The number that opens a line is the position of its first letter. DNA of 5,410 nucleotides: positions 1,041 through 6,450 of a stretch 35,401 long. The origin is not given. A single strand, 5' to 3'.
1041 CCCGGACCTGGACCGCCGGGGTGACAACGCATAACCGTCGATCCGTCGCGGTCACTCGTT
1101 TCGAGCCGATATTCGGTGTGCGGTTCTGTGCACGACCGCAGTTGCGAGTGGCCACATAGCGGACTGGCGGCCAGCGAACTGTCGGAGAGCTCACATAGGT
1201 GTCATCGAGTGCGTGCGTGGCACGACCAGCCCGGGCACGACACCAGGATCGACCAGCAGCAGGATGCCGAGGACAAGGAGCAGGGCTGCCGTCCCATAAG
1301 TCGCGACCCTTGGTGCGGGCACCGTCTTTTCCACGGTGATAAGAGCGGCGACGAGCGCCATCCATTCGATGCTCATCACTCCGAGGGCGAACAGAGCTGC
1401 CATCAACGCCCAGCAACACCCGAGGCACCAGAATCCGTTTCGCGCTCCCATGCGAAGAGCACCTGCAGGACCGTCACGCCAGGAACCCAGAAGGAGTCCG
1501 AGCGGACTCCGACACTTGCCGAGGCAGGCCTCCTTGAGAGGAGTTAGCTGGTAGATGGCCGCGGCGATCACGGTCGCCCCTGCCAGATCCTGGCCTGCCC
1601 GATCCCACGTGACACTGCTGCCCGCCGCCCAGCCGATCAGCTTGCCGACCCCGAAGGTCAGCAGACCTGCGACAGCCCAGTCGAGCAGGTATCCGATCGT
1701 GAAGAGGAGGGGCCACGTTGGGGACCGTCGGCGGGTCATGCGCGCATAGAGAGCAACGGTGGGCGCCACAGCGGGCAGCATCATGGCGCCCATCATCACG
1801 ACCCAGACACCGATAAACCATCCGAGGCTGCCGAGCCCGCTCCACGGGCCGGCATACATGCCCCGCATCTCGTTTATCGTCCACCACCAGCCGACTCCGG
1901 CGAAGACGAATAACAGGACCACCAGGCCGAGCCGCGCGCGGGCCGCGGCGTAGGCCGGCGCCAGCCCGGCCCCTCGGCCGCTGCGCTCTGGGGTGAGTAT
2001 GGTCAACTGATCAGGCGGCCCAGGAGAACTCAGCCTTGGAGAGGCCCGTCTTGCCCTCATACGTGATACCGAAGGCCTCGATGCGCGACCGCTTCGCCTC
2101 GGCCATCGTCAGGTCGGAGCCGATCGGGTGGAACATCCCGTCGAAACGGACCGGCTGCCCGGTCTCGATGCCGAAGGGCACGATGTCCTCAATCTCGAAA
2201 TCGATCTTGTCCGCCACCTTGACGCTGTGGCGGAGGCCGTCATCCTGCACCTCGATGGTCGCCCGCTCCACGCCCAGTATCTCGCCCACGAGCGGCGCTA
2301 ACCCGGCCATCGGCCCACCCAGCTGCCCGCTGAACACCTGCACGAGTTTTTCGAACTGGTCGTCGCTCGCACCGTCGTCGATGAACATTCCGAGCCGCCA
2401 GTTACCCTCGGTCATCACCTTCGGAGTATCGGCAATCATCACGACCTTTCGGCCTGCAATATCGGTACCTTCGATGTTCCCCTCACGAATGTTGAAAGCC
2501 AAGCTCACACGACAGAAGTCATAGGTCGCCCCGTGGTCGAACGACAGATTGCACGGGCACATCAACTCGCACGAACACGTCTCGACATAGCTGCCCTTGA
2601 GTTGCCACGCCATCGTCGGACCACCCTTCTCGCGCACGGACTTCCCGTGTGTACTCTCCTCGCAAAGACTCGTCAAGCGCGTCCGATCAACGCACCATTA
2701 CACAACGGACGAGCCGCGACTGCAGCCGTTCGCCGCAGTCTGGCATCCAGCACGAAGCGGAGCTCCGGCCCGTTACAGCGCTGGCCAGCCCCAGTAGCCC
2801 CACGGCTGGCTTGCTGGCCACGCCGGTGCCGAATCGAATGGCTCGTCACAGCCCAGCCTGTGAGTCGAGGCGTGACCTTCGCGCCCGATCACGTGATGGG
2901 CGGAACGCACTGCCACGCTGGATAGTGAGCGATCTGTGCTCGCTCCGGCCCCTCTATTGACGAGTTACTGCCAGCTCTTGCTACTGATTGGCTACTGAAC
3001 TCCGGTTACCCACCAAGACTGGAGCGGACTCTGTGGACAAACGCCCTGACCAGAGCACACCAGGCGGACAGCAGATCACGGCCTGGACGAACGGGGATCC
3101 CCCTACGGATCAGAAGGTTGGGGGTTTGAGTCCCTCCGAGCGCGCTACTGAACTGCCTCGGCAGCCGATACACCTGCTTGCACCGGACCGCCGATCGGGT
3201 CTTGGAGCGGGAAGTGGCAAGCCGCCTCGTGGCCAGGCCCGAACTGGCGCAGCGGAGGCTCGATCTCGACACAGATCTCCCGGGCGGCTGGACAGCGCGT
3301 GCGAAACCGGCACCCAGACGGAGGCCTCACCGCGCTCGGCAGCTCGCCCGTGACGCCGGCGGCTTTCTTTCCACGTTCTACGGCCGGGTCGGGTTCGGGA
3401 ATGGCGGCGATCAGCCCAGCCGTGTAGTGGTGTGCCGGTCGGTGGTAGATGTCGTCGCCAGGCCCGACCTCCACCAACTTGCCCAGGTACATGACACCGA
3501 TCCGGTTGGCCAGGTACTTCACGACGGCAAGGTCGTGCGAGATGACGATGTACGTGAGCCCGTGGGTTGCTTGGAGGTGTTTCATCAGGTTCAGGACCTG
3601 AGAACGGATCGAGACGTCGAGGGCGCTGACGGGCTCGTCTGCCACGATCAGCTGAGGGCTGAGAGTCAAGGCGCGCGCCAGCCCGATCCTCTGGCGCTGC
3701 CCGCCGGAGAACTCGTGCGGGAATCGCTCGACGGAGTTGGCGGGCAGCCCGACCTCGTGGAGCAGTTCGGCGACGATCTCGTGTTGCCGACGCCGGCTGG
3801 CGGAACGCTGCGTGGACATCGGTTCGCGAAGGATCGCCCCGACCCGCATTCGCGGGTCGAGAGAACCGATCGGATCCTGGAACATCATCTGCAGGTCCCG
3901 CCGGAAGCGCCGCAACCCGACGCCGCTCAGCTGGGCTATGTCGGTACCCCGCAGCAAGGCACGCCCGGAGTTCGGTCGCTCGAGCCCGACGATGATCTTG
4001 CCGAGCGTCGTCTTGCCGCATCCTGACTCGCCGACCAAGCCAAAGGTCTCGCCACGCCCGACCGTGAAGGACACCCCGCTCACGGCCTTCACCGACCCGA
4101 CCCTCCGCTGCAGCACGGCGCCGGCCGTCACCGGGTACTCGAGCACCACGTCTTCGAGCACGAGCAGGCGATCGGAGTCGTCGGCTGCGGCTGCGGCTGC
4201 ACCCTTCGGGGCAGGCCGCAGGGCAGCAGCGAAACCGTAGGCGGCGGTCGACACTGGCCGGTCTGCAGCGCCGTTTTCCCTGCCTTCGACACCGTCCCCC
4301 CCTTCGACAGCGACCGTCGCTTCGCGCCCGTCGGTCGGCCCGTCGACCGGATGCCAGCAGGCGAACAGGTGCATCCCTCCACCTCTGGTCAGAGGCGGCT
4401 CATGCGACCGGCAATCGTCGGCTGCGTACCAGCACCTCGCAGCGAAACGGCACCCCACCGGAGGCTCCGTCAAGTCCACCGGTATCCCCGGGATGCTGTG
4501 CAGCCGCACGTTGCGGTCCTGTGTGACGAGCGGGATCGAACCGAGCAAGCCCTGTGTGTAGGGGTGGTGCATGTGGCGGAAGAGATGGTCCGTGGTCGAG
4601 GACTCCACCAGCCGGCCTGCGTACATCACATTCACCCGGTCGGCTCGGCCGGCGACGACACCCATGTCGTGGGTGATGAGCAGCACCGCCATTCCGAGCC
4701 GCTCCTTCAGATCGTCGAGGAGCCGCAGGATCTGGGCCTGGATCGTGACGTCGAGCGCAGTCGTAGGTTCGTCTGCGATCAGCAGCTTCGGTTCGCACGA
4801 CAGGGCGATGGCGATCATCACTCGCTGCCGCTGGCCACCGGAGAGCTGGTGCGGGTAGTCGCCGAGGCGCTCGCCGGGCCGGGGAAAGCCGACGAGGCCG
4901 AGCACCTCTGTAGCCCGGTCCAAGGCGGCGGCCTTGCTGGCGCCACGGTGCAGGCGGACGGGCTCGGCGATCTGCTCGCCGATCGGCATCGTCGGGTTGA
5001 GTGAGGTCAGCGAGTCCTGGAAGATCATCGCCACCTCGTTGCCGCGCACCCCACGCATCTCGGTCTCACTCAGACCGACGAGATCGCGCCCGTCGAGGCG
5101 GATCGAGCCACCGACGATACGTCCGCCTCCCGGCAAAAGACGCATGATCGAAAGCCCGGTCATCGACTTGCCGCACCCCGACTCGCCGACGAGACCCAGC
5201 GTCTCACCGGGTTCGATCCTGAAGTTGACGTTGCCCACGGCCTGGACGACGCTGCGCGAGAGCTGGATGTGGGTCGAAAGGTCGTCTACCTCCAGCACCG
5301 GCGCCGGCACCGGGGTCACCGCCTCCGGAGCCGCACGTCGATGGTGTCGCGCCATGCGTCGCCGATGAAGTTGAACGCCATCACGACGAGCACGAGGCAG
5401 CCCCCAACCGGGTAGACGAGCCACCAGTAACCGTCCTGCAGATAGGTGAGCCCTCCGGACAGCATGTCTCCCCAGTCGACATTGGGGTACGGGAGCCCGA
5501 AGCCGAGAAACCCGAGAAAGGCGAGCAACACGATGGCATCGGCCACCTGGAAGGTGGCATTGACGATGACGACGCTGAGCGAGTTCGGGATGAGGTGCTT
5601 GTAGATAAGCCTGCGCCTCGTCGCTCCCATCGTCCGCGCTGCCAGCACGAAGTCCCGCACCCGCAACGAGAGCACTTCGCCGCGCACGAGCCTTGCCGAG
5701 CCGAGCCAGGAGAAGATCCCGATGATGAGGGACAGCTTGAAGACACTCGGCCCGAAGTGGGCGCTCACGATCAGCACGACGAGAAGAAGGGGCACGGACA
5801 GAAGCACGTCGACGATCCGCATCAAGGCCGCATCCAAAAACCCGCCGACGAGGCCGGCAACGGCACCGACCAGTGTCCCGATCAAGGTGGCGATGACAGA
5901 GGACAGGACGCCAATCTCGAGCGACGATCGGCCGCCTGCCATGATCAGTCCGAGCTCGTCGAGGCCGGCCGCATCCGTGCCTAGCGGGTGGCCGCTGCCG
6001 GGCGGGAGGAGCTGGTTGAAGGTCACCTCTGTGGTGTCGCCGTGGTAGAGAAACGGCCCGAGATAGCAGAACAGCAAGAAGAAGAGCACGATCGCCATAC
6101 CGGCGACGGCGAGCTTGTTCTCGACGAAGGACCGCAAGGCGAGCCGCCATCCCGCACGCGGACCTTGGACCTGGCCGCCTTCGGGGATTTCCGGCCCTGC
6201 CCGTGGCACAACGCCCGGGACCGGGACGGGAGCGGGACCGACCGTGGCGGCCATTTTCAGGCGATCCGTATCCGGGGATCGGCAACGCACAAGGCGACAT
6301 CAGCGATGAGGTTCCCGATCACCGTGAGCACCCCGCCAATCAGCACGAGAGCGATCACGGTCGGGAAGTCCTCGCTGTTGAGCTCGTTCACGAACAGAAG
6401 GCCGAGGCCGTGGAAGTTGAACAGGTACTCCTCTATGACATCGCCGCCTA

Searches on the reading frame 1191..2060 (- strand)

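Call 24: search_protein_families(library=pfam, proteins=[window:1191-2060:-])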
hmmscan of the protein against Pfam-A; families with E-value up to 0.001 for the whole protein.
window:1191-2060:- (289 aa): 1 family
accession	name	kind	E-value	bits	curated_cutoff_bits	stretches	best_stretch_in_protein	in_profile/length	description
PF09948.15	PpoB2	-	4.7e-60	203.2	28.7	1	84-267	2-187/188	Copper chaperone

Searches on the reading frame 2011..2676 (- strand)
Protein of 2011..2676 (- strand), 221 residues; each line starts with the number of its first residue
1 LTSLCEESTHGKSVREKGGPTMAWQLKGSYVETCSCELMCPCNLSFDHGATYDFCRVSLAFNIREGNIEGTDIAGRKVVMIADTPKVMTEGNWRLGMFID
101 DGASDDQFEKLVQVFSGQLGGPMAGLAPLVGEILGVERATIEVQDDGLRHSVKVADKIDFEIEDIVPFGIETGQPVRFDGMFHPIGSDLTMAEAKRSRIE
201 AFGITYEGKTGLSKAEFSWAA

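Call 24: search_protein_families(library=pfam, proteins=[window:2011-2676:-])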
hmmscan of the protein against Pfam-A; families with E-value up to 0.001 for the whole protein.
window:2011-2676:- (221 aa): 1 family
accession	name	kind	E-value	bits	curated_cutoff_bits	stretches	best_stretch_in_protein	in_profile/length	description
PF07040.16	DUF1326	-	4.8e-53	180.3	25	1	32-207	1-172/177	Protein of unknown function (DUF1326)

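Call 42: find_encoding_contigs(protein=window:2011-2613:-, flank=10000, max_places=5)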
Protein window:2011-2613:- (200 aa): no gene with exactly this product is on record in the collection.

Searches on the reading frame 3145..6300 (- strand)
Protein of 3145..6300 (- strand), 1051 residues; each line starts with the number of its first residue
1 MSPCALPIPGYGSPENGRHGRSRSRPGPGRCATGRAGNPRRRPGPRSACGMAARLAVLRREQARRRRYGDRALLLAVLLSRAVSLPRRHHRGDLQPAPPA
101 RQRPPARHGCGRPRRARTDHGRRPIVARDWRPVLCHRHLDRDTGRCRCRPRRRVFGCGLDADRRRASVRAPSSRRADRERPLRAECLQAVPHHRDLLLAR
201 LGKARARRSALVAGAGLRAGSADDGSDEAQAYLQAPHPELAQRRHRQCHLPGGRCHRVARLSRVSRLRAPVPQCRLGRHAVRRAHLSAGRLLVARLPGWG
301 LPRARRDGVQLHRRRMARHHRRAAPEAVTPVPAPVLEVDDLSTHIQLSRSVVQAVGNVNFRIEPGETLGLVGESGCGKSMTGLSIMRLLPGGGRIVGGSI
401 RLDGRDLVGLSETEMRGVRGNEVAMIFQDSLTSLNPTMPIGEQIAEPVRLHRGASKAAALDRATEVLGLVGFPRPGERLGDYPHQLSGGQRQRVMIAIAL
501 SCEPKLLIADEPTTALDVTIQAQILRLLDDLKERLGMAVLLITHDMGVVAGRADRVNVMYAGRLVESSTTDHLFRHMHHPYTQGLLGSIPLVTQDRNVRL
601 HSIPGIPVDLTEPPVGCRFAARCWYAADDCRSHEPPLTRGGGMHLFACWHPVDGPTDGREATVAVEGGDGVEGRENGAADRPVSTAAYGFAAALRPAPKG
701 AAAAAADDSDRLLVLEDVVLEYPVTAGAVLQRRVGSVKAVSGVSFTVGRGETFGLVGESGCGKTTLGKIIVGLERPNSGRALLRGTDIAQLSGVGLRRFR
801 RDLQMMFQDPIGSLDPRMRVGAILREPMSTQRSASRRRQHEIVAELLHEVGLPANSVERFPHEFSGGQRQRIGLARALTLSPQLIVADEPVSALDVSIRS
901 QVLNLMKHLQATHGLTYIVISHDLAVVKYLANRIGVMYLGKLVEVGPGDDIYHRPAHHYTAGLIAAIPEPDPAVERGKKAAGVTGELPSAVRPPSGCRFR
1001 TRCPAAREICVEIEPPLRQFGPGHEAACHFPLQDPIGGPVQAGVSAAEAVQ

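Call 24: search_protein_families(library=pfam, proteins=[window:3145-6300:-])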
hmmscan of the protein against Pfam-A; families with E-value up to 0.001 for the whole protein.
window:3145-6300:- (1051 aa): 4 families
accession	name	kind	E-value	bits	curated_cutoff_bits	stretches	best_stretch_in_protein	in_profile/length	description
PF00005.33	ABC_tran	-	4.3e-60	202.7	25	2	741-891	2-136/137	ABC transporter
PF08352.17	oligo_HPY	-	1.9e-38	131.1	27.1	2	565-630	1-65/65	Oligopeptide/dipeptide transporter, C-terminal region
PF13304.12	AAA_21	-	2.4e-09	38.1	27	1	480-549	232-303/304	AAA domain, putative AbiEii toxin, Type IV TA system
PF02463.25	SMC_N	-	1.2e-06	28.5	40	0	475-552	135-205/220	RecF/RecN/SMC N terminal domain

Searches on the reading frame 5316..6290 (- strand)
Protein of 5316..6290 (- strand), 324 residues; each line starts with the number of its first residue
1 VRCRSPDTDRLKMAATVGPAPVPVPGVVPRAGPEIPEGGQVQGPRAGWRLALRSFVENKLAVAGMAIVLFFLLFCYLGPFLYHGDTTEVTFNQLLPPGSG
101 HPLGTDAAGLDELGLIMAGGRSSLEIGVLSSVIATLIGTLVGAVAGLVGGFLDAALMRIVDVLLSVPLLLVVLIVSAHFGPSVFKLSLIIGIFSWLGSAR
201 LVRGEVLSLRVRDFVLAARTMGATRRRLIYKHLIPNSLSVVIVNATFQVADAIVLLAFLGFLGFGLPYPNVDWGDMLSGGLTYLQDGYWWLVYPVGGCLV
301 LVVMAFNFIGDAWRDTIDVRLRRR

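Call 24: search_protein_families(library=pfam, proteins=[window:5316-6290:-])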
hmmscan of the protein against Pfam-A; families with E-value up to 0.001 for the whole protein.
window:5316-6290:- (324 aa): 2 families
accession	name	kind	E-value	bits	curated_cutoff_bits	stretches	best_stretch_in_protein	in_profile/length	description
PF00528.27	BPD_transp_1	-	7.1e-27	94.8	26.4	1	138-323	1-184/184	Binding-protein-dependent transport system inner membrane component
PF12911.12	OppC_N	-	5e-13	49.2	23.9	1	48-97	3-53/53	N-terminal TM domain of oligopeptide transport permease C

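Call 50: find_encoding_contigs(protein=window:5316-6254:-, flank=10000, max_places=5)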
Protein window:5316-6254:- (312 aa): 1 contig read that carries it; 1 place shown.
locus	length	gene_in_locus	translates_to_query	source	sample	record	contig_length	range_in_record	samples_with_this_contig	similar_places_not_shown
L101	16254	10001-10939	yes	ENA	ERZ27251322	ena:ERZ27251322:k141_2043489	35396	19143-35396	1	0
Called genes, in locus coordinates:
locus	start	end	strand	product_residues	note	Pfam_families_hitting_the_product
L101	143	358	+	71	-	PF07311:Dodecin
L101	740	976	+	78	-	-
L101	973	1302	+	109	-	PF02452:PemK_toxin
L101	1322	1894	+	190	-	-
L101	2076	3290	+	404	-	PF01041:DegT_DnrJ_EryC1, PF01053:Cys_Met_Meta_PP, PF00266:Aminotran_5 (weak)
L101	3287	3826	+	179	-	PF13380:CoA_binding_2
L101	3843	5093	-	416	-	PF01266:DAO (faint), PF07992:Pyr_redox_2, PF13738:Pyr_redox_3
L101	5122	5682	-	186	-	PF02566:OsmC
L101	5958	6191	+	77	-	-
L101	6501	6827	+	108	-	PF00027:cNMP_binding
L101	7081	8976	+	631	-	PF00496:SBP_bac_5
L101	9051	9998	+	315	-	PF19300:BPD_transp_1_N, PF00528:BPD_transp_1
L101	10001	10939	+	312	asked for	PF12911:OppC_N, PF00528:BPD_transp_1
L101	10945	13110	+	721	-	PF02463:SMC_N (faint), PF00005:ABC_tran, PF13304:AAA_21 (weak), PF08352:oligo_HPY, PF00005:ABC_tran, PF08352:oligo_HPY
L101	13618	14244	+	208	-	PF07040:DUF1326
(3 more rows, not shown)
